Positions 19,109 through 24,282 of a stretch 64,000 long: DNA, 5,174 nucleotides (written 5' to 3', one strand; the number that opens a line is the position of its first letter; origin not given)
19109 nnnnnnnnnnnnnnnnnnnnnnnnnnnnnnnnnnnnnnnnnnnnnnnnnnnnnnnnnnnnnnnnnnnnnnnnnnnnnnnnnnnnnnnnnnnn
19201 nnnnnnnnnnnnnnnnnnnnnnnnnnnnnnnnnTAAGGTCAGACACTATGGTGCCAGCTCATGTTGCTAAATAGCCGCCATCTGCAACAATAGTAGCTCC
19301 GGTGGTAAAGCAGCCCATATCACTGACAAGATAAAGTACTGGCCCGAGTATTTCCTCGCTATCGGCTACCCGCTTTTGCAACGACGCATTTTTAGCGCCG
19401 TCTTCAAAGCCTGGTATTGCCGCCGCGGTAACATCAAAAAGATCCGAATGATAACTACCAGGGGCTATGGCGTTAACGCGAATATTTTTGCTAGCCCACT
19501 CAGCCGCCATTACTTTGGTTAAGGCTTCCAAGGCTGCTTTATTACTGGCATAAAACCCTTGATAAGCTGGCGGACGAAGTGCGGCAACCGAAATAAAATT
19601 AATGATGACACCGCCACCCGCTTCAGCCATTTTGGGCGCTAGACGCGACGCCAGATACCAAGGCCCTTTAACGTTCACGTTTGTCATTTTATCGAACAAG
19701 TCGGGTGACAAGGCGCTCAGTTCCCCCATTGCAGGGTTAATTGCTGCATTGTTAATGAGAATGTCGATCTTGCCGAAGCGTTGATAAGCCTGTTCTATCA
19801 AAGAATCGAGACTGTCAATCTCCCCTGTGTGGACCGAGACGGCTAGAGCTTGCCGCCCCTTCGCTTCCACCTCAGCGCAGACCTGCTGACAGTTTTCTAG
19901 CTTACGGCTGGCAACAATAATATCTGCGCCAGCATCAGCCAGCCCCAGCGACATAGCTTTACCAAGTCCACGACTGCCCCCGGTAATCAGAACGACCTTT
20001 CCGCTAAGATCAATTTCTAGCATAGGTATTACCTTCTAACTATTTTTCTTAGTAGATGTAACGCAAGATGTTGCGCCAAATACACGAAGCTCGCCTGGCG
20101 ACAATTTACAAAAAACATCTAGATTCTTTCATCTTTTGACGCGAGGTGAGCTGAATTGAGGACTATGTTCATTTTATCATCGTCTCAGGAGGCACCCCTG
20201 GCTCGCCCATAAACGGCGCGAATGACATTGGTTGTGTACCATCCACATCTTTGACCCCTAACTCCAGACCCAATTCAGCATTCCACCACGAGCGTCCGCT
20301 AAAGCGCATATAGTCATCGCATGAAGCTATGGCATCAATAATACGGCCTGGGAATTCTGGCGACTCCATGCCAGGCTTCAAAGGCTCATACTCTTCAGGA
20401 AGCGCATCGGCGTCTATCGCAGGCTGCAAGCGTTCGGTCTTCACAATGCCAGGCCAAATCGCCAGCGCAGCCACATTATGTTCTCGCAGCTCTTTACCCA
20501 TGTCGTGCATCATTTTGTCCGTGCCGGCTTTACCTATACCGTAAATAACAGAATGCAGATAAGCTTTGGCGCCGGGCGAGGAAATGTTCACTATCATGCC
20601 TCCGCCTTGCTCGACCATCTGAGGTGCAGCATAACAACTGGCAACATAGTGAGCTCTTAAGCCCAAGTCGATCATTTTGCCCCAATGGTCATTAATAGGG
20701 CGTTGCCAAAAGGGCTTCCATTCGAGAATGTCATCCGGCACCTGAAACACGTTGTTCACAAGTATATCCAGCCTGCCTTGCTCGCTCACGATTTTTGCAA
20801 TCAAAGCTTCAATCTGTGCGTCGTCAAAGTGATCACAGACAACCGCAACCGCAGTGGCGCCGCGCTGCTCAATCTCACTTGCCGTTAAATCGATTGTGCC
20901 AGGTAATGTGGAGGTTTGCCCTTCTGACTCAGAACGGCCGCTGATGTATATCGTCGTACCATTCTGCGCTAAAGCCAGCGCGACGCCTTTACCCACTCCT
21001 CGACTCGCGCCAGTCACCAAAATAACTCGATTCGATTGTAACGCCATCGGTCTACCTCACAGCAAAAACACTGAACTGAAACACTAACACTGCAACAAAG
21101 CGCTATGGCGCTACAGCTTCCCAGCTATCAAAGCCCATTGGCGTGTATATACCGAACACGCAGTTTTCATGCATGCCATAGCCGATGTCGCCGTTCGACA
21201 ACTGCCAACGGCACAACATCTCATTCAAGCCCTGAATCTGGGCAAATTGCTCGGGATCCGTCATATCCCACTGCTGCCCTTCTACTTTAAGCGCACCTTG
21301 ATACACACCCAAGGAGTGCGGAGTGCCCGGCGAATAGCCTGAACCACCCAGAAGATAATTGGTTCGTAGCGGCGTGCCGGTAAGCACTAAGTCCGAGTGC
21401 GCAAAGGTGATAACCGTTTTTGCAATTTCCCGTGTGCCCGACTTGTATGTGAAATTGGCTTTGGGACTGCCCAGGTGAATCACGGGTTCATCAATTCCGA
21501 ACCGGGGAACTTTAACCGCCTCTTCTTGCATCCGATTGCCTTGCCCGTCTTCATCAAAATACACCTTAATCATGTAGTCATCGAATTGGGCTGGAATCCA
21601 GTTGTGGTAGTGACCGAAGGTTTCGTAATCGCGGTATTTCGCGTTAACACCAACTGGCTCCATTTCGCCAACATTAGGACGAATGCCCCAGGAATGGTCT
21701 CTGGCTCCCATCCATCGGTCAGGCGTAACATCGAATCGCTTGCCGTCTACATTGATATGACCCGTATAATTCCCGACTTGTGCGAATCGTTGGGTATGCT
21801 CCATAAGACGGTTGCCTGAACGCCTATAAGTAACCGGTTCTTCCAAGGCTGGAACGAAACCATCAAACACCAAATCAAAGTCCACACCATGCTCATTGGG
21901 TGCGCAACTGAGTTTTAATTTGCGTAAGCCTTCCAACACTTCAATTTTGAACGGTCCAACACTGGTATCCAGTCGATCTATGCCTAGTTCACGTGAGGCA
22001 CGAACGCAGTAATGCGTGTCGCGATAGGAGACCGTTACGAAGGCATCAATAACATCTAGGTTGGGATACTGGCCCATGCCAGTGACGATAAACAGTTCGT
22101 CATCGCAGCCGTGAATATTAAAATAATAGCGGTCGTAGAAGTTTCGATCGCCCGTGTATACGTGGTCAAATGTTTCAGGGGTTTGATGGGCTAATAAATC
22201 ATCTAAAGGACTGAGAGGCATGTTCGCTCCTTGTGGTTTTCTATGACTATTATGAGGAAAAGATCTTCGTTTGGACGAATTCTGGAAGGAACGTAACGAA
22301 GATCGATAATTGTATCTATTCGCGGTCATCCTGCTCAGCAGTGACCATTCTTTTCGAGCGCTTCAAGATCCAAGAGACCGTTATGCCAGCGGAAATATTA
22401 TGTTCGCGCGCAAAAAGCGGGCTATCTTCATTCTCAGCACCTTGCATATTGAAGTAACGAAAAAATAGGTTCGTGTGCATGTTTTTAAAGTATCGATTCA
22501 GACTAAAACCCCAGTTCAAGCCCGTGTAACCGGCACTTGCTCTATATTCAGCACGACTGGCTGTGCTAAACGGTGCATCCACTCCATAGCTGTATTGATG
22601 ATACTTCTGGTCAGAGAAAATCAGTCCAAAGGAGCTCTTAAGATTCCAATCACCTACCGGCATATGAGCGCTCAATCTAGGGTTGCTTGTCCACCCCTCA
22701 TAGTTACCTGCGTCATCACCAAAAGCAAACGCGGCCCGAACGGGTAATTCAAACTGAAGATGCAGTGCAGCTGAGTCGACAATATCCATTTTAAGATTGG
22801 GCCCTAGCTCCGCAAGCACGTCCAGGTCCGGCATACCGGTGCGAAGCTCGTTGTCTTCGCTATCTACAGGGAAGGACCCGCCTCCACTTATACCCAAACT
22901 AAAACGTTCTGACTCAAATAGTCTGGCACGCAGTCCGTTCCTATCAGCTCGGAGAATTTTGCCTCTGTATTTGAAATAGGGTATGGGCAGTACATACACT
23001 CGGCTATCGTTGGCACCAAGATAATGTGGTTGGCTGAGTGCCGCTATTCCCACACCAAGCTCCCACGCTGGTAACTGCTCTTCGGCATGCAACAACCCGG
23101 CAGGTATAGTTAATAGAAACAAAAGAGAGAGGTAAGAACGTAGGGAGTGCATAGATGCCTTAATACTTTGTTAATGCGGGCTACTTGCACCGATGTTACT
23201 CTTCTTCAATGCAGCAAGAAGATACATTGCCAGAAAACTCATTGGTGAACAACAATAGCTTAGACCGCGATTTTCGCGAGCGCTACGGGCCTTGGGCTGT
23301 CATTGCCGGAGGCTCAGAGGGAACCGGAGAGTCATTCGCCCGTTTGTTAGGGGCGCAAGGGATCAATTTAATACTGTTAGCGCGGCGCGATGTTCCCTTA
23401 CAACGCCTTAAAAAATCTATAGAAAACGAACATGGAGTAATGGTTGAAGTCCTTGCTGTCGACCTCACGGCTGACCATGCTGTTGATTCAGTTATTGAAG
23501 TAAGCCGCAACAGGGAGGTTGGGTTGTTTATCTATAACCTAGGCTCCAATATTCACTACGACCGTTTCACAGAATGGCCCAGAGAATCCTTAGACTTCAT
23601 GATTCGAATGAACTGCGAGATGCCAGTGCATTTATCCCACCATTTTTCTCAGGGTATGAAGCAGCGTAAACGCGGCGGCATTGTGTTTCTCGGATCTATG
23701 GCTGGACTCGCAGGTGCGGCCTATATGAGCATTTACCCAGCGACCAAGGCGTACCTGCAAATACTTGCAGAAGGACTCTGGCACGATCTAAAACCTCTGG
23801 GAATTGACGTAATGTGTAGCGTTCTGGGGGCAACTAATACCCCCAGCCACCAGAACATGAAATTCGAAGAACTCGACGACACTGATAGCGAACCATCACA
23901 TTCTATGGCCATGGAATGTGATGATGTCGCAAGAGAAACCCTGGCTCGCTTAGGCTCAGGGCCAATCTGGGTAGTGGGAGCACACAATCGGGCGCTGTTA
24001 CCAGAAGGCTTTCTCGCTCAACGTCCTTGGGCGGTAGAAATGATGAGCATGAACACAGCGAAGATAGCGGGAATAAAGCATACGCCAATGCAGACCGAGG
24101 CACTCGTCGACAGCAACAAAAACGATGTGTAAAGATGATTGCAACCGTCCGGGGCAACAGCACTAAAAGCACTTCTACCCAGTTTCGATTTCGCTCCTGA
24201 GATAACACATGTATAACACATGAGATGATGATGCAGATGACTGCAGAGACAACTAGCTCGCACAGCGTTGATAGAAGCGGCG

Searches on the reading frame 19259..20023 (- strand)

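Call 13: search_protein_families(library=pfam, proteins=[window:19259-20023:-], max_evalue=0.00001)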
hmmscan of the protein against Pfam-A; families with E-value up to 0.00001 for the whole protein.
window:19259-20023:- (254 aa): 4 families
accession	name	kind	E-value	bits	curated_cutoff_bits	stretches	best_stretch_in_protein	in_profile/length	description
PF00106.31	adh_short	-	2.2e-49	168.1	26.6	1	9-196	1-187/195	short chain dehydrogenase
PF13561.12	adh_short_C2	-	2.6e-48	165.1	27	1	18-251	6-235/236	Enoyl-(Acyl carrier protein) reductase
PF08659.16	KR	-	4e-13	50.1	22.6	1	11-173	3-164/180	KR domain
PF23441.1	SDR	-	1.3e-06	28.5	27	1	7-251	6-255/258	SDR-like rossmann domain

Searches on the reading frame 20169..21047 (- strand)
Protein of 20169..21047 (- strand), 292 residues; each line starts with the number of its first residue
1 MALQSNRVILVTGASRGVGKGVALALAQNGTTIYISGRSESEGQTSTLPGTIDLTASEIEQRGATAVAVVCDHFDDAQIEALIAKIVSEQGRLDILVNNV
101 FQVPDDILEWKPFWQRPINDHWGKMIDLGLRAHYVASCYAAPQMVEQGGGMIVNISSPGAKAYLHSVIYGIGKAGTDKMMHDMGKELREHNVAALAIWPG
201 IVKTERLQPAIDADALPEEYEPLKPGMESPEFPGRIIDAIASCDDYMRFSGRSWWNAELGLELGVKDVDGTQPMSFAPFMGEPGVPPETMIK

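Call 13: search_protein_families(library=pfam, proteins=[window:20169-21047:-], max_evalue=0.00001)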
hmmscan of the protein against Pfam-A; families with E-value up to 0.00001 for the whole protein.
window:20169-21047:- (292 aa): 2 families
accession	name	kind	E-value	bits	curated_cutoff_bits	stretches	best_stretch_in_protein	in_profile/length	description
PF00106.31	adh_short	-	2.2e-35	122.4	26.6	1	7-209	1-189/195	short chain dehydrogenase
PF13561.12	adh_short_C2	-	2e-24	86.9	27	1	13-220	1-194/236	Enoyl-(Acyl carrier protein) reductase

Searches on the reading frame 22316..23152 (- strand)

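Call 13: search_protein_families(library=pfam, proteins=[window:22316-23152:-], max_evalue=0.00001)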
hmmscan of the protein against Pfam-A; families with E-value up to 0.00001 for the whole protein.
window:22316-23152:- (278 aa): 1 family
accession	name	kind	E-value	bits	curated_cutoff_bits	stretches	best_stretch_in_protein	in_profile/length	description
PF06629.18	MipA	-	4.2e-42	145.2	24.2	1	34-261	1-219/221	MltA-interacting protein MipA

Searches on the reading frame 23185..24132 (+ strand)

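Call 13: search_protein_families(library=pfam, proteins=[window:23185-24132:+], max_evalue=0.00001)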
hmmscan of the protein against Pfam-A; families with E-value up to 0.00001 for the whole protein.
window:23185-24132:+ (315 aa): 3 families
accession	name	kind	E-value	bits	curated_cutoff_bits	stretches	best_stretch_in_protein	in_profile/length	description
PF00106.31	adh_short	-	1.6e-29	103.2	26.6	1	37-225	2-190/195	short chain dehydrogenase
PF13561.12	adh_short_C2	-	3.6e-15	56.6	27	1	45-236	6-196/236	Enoyl-(Acyl carrier protein) reductase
PF08659.16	KR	-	4.3e-09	37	22.6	1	39-196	4-161/180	KR domain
